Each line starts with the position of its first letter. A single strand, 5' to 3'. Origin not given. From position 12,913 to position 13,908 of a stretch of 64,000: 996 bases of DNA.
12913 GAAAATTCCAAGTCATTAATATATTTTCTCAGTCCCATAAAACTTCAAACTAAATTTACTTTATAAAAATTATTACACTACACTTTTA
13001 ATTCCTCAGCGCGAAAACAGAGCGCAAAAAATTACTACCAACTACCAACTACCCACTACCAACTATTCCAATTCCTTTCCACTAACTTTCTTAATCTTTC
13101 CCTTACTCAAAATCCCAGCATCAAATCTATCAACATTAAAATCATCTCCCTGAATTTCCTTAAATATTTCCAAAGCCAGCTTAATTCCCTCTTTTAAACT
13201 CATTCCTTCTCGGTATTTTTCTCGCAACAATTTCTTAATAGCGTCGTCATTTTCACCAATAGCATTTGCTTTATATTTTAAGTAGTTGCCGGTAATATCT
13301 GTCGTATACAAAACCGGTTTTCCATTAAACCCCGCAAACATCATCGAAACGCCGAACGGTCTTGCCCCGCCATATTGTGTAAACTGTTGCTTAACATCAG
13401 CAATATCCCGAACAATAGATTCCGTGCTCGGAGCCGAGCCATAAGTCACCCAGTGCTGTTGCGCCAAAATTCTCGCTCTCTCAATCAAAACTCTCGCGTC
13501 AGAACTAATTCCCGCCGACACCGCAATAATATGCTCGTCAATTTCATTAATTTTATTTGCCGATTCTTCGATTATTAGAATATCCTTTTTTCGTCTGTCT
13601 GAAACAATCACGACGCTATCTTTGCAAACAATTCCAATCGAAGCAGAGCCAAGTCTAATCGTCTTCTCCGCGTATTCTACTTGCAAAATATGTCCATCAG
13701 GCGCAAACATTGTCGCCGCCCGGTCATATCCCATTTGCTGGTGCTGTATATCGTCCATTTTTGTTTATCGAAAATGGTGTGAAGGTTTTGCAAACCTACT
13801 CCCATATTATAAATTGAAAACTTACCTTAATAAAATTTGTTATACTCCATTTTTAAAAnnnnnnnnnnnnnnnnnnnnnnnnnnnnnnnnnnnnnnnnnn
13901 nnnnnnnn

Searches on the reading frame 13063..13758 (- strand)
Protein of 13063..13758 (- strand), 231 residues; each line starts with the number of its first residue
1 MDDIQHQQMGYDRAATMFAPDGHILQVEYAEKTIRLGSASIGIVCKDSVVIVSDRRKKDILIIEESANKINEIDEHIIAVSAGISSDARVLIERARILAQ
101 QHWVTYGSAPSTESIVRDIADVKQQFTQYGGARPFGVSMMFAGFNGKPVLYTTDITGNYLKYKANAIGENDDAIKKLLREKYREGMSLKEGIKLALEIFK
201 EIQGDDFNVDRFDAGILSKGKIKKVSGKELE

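Call 15: find_related_loci(query=window:13063-13758:-, collection=genome_contigs, flank=6000)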
Query window:13063-13758:- (231 aa) in genome_contigs; peptide patterns used: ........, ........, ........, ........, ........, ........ (x = any residue, [..] = any of these).
116 stretches matched a pattern; 28 encode a relative of the query (tblastn E <= 1e-3); 28 distinct loci.
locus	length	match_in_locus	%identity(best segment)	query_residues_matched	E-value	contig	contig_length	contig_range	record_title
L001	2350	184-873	93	1-230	2e-153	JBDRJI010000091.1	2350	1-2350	MAG: archaeon isolate MEGAHIT-group-1.64 k141_8700595, whole genome shotgun sequence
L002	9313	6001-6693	91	1-231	3e-143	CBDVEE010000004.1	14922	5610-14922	MAG TPA_asm: uncultured archaeon isolate SRR22302353_concoct_106 genome assembly, contig: ERZ25073599.1757, whole genome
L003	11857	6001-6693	89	1-231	2e-139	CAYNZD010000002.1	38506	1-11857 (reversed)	MAG TPA_asm: Candidatus Woesearchaeota archaeon isolate binchicken_co243_24 genome assembly, contig: NODE_661_length_385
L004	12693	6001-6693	87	1-231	6e-139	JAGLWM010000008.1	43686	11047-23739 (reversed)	MAG: Candidatus Pacearchaeota archaeon isolate RS_12_23 ZL285.bin.23.fa_8, whole genome shotgun sequence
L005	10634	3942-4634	87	1-231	8e-136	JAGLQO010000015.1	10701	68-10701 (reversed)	MAG: Candidatus Pacearchaeota archaeon isolate RS_8_59 ROV157_8.bin.59.fa_15, whole genome shotgun sequence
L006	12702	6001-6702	84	1-230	1e-133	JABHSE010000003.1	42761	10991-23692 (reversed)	MAG: archaeon isolate SI039_bin30 k141_1905886, whole genome shotgun sequence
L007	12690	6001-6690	85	1-230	3e-133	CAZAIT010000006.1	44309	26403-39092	MAG TPA_asm: Candidatus Woesearchaeota archaeon isolate binchicken_co181_108 genome assembly, contig: NODE_964_length_44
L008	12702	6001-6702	82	1-230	1e-130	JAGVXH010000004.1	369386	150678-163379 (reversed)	Candidatus Pacearchaeota archaeon isolate RIFOXYB2_FULL_43_25 rifoxyb2_full_scaffold_114, whole genome shotgun sequence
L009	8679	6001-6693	81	1-231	1e-127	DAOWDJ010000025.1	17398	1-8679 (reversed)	MAG TPA_asm: archaeon isolate CSMAG_1910 CSMAG_1910_k141_5484849_length_17398_cov_11.1884, whole genome shotgun sequence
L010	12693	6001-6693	79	1-231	5e-127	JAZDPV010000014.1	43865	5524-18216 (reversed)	MAG: archaeon isolate MEGAHIT-group-0.861 k141_10182799, whole genome shotgun sequence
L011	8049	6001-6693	77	1-231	8e-126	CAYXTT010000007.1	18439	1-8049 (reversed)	MAG TPA_asm: Candidatus Woesearchaeota archaeon isolate SRP178699_co1_601 genome assembly, contig: NODE_3698_length_1843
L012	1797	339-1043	80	1-231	7e-134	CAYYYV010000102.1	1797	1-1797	MAG TPA_asm: Candidatus Woesearchaeota archaeon isolate binchicken_co51_34 genome assembly, contig: NODE_48437_length_17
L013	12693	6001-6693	79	1-231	3e-125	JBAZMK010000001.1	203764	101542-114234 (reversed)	MAG: Candidatus Pacearchaeota archaeon isolate SO_2017_LW4_40 scaffold_205_c1_LW137-91_2017, whole genome shotgun sequen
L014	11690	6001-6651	84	1-217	4e-125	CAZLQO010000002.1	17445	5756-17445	MAG TPA_asm: Candidatus Woesearchaeota archaeon isolate SRP178699_co1_15 genome assembly, contig: NODE_4068_length_17445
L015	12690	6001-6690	77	1-230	2e-124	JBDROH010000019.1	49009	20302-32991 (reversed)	MAG: archaeon isolate MEGAHIT-group-1.942 k141_8478060, whole genome shotgun sequence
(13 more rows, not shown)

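Call 21: find_encoding_contigs(protein=window:13063-13758:-, flank=10000, max_places=10)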
Protein window:13063-13758:- (231 aa): 2 contigs read that carry it; 1 place shown.
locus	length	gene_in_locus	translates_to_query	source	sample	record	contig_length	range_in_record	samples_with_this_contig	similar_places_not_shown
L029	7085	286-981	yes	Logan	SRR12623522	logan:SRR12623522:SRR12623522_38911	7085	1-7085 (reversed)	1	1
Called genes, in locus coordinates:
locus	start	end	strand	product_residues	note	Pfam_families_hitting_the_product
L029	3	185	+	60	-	?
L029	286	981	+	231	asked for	PF10584:Proteasome_A_N, PF00227:Proteasome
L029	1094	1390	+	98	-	-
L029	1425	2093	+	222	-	PF01172:SBDS_N, PF09377:SBDS_domain_II, PF20268:SBDS_C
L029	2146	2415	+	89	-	-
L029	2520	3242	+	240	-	PF14382:ECR1_N, PF00013:KH_1 (weak), PF15985:KH_6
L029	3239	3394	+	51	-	-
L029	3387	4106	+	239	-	PF01138:RNase_PH, PF03725:RNase_PH_C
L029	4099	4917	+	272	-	PF01138:RNase_PH, PF03725:RNase_PH_C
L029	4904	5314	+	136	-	PF01192:RNA_pol_Rpb6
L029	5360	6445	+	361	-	PF03060:NMO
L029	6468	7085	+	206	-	?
